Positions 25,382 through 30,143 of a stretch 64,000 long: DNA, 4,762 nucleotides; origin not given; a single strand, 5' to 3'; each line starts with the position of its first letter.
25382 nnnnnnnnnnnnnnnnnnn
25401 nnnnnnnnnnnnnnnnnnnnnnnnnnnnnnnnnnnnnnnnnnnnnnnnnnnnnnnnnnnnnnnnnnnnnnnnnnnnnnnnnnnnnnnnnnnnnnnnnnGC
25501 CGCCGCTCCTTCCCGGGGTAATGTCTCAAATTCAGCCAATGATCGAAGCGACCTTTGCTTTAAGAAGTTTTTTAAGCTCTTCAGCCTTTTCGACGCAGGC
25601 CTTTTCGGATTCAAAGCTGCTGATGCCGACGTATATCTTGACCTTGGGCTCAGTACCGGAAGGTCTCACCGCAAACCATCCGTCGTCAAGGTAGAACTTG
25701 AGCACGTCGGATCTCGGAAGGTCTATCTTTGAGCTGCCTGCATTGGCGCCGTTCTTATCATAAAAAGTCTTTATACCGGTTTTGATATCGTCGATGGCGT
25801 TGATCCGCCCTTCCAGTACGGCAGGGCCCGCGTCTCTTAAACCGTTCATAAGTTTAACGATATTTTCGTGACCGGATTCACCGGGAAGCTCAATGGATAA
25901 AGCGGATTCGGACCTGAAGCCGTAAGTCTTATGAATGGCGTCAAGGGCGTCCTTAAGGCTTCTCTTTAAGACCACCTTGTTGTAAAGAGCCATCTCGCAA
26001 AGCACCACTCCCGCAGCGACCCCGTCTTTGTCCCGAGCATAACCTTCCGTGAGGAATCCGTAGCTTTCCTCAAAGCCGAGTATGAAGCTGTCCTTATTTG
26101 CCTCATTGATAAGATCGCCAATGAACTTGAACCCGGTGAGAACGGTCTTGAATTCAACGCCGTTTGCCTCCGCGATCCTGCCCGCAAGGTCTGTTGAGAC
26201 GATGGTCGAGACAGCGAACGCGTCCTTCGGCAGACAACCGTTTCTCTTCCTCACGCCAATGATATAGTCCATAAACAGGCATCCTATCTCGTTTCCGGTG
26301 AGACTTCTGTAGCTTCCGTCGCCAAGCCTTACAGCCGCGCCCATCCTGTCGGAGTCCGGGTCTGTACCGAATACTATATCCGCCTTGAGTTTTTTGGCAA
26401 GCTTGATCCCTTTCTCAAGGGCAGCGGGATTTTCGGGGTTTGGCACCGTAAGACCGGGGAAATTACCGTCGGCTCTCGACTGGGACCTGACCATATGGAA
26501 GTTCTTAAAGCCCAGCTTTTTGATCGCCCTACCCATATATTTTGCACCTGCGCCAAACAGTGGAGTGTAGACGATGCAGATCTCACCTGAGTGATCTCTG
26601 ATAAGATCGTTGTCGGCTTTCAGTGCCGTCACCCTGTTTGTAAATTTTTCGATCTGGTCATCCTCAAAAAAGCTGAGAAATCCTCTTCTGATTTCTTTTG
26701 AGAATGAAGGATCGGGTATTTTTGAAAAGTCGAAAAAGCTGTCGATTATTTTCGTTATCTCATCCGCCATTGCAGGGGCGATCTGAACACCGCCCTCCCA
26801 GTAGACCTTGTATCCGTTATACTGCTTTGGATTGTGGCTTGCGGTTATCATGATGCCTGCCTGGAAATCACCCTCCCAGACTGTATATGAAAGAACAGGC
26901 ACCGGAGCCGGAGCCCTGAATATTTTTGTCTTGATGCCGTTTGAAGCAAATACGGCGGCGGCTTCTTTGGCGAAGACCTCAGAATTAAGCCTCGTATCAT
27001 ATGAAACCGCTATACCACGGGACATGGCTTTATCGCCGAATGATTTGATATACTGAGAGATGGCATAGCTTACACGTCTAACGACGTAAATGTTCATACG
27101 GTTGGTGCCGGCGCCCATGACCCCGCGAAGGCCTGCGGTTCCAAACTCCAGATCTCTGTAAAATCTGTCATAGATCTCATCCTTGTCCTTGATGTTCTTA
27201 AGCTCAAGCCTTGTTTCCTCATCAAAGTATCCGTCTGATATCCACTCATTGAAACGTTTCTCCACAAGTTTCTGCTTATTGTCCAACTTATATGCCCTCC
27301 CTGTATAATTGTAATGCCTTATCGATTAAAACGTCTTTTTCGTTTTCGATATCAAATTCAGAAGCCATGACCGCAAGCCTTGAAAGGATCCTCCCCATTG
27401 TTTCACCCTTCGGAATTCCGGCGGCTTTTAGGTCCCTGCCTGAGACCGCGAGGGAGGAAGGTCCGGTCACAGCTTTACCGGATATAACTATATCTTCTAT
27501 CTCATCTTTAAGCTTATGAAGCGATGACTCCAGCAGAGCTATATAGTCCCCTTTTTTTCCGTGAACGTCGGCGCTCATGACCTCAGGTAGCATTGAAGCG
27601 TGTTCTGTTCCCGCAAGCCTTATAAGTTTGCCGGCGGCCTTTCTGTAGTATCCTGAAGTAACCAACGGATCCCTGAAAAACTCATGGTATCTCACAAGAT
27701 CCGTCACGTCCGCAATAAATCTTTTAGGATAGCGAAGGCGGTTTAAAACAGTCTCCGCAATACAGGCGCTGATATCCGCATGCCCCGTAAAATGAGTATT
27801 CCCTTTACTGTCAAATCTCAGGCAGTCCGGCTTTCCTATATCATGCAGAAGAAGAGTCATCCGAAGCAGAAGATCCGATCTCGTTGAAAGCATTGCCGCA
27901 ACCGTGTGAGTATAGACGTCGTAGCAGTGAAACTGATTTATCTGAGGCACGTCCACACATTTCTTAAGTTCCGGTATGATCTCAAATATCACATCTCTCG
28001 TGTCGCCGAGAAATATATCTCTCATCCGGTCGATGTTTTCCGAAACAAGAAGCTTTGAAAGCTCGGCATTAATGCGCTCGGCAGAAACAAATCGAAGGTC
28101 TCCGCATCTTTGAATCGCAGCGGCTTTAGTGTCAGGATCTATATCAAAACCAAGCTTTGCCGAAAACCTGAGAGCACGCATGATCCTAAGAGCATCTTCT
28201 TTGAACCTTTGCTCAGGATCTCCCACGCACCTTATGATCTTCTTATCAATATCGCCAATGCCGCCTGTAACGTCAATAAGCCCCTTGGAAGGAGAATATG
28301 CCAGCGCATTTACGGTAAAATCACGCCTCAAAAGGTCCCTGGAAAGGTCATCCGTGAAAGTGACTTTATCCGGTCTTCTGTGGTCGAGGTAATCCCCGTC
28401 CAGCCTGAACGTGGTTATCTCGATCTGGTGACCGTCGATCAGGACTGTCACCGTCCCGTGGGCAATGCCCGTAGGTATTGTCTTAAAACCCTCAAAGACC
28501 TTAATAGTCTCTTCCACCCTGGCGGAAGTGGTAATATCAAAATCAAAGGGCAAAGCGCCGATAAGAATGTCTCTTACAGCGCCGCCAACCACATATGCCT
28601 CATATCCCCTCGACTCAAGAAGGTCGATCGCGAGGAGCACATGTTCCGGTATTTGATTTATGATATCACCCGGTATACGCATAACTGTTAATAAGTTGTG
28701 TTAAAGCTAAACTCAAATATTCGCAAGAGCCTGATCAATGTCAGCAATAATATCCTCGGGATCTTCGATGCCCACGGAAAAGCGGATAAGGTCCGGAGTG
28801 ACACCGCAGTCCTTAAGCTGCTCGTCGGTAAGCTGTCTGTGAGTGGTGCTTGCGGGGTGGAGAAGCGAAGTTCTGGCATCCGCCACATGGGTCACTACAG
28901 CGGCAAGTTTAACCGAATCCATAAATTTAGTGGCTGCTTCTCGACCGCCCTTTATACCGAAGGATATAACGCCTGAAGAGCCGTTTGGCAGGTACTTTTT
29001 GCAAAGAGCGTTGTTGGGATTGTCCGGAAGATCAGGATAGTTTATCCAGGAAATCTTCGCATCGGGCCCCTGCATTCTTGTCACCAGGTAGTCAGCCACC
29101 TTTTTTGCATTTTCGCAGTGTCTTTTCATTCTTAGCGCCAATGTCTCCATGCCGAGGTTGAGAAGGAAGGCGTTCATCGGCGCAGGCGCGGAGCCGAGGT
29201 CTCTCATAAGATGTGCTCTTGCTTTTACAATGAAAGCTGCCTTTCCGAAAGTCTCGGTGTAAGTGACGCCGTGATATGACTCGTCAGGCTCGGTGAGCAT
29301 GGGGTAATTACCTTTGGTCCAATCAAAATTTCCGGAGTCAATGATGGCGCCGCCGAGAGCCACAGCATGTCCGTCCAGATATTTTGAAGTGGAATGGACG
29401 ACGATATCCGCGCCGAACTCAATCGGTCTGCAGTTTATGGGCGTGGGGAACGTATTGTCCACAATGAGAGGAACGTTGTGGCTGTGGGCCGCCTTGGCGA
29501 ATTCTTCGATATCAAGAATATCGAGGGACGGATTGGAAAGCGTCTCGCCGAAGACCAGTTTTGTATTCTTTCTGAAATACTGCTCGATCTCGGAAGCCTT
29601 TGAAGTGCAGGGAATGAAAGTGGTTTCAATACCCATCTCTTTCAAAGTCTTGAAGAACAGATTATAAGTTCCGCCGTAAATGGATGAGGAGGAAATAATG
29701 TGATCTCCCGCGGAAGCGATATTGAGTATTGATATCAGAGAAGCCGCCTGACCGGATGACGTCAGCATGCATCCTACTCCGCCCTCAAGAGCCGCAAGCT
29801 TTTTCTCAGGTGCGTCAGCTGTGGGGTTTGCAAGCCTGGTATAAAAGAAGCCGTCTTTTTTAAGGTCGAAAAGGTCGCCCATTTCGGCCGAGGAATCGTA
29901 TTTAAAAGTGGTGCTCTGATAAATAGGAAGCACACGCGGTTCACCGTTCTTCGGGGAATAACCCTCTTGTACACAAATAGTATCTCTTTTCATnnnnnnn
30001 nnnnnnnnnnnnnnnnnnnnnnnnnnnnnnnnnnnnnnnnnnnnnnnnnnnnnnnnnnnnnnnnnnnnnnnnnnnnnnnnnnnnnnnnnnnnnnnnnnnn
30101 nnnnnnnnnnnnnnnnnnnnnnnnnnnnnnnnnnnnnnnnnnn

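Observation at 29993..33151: AddB-like nuclease gene without an adjacent addA, translationally coupled (TAATG) to metY and next to yhaM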

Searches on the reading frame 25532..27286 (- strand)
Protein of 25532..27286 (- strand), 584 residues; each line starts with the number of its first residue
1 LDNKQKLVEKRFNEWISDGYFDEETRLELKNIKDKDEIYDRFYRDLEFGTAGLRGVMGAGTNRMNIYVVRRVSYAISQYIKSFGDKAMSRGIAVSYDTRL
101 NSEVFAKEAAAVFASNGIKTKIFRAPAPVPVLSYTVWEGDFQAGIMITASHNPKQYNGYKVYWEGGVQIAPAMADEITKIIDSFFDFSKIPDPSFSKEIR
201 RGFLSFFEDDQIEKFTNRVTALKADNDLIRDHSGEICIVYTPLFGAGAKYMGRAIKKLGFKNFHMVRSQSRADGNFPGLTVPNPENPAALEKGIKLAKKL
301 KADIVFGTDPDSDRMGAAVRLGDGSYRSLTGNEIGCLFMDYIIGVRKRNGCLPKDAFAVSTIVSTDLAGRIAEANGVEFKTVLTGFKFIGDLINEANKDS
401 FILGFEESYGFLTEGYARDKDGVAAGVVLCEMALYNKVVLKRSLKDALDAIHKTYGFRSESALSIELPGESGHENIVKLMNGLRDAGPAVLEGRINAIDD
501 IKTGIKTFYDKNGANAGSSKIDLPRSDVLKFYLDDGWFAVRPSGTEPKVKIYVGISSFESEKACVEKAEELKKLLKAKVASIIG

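Call 3: search_protein_families(library=pfam, proteins=[window:25532-27286:-])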
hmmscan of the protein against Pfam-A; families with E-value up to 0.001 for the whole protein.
window:25532-27286:- (584 aa): 4 families
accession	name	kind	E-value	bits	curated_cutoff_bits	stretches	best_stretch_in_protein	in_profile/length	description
PF02878.22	PGM_PMM_I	-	4.1e-38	130.6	22.5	1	47-182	3-132/138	Phosphoglucomutase/phosphomannomutase, alpha/beta/alpha domain I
PF02879.22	PGM_PMM_II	-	1.3e-19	71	29.3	1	235-318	20-99/103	Phosphoglucomutase/phosphomannomutase, alpha/beta/alpha domain II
PF02880.22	PGM_PMM_III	-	2.1e-16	60.5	20.7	1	331-448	2-108/115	Phosphoglucomutase/phosphomannomutase, alpha/beta/alpha domain III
PF00408.26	PGM_PMM_IV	-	8.4e-09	35.8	23.1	1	514-566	21-63/68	Phosphoglucomutase/phosphomannomutase, C-terminal domain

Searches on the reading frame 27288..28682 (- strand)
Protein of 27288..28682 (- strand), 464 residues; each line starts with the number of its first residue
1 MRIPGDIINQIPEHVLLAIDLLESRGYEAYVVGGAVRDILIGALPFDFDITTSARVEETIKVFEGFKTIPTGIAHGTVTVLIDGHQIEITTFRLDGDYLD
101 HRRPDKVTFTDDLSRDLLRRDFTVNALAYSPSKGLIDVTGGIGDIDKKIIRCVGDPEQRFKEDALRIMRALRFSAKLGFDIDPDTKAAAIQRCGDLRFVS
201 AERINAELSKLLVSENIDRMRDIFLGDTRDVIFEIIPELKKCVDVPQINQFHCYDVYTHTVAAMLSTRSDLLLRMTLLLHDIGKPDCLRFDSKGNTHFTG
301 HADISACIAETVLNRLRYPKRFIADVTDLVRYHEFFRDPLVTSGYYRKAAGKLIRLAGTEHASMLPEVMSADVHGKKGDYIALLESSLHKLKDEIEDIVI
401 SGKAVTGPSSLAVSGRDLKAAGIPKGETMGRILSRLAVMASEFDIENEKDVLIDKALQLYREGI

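Call 3: search_protein_families(library=pfam, proteins=[window:27288-28682:-])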
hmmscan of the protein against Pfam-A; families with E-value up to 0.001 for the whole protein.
window:27288-28682:- (464 aa): 4 families
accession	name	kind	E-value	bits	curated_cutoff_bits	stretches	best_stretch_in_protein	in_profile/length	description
PF01743.26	PolyA_pol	-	5e-35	121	23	1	29-151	1-126/126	Poly A polymerase head domain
PF12627.12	PolyA_pol_RNAbd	-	4.4e-07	30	22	1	178-219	1-42/64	Probable RNA and SrmB- binding site of polymerase A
PF01966.28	HD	-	2e-06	28.5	22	1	252-338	4-90/116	HD domain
PF13735.12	tRNA_NucTran2_2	-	3.7e-06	27.4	27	1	303-455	18-148/149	tRNA nucleotidyltransferase domain 2 putative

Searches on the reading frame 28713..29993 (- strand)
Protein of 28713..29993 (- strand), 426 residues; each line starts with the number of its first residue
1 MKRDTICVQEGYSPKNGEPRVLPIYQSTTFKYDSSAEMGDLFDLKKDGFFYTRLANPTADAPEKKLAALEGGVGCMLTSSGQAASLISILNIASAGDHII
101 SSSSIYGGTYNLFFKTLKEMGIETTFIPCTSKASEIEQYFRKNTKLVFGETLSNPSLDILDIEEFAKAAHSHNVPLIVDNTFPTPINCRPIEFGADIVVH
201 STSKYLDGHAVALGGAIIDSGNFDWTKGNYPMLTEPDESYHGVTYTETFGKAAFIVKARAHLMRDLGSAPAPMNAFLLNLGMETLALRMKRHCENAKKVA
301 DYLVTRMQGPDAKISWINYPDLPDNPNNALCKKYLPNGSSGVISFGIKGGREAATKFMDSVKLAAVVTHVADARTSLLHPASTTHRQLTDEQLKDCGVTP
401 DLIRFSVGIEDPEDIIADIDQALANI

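Call 3: search_protein_families(library=pfam, proteins=[window:28713-29993:-])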
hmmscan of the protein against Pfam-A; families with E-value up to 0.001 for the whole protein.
window:28713-29993:- (426 aa): 1 family
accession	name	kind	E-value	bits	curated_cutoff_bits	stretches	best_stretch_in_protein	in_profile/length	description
PF01053.26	Cys_Met_Meta_PP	-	2.4e-120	402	27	1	4-423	1-380/381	Cys/Met metabolism PLP-dependent enzyme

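Call 5: search_protein_families(library=ncbifam, proteins=[window:28713-29993:-])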
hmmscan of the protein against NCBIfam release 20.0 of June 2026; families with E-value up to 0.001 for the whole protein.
window:28713-29993:- (426 aa): 47 families (the best 25 are shown)
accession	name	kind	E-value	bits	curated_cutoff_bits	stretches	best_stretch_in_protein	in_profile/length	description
TIGR01326.1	OAH_OAS_sulfhy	subfamily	1.7e-173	577.2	495.1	1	3-424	2-418/418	O-acetylhomoserine aminocarboxypropyltransferase/cysteine synthase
NF005215.0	PRK06702.1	equivalog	1.9e-169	564.2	709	1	3-423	7-422/432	bifunctional O-acetylhomoserine aminocarboxypropyltransferase/cysteine synthase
NF006096.0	PRK08248.1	equivalog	3.7e-153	510.2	726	1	3-424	9-426/431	homocysteine synthase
NF005872.0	PRK07812.1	equivalog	3.3e-152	507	703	1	17-424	32-433/439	bifunctional o-acetylhomoserine/o-acetylserine sulfhydrylase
NF004757.0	PRK06084.1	equivalog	1.4e-144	482.1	790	1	1-424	1-421/425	bifunctional O-acetylhomoserine aminocarboxypropyltransferase/cysteine synthase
NF006004.0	PRK08134.1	equivalog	4.2e-138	460.6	636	1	3-424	9-426/433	O-acetylhomoserine aminocarboxypropyltransferase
NF004650.0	PRK05994.1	equivalog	1.3e-135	452.5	667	1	4-425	9-426/427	O-acetylhomoserine aminocarboxypropyltransferase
NF004125.0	PRK05613.1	equivalog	1.4e-121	406.1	765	1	17-426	29-437/437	O-acetylhomoserine/O-acetylserine sulfhydrylase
NF006003.0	PRK08133.1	equivalog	2.1e-99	332.9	522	2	2-221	11-229/396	O-succinylhomoserine sulfhydrylase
TIGR01328.1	met_gam_lyase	equivalog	9.9e-97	324.2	549.7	2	3-219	4-220/391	methionine gamma-lyase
NF004876.0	PRK06234.1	subfamily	1.7e-95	320.4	666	2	21-222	28-230/400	methionine gamma-lyase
TIGR01325.1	O_suc_HS_sulf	equivalog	1.3e-90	303.8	510.05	2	9-222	6-218/380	O-succinylhomoserine sulfhydrylase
NF005695.0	PRK07503.1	equivalog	5.7e-86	288.7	666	2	7-219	14-226/403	methionine gamma-lyase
NF004609.0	PRK05939.1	equivalog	2.9e-85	286.6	555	1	23-424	27-409/412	cystathionine gamma-synthase family protein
NF005871.0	PRK07811.1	equivalog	3e-83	279.6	513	2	4-219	14-222/389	cystathionine gamma-synthase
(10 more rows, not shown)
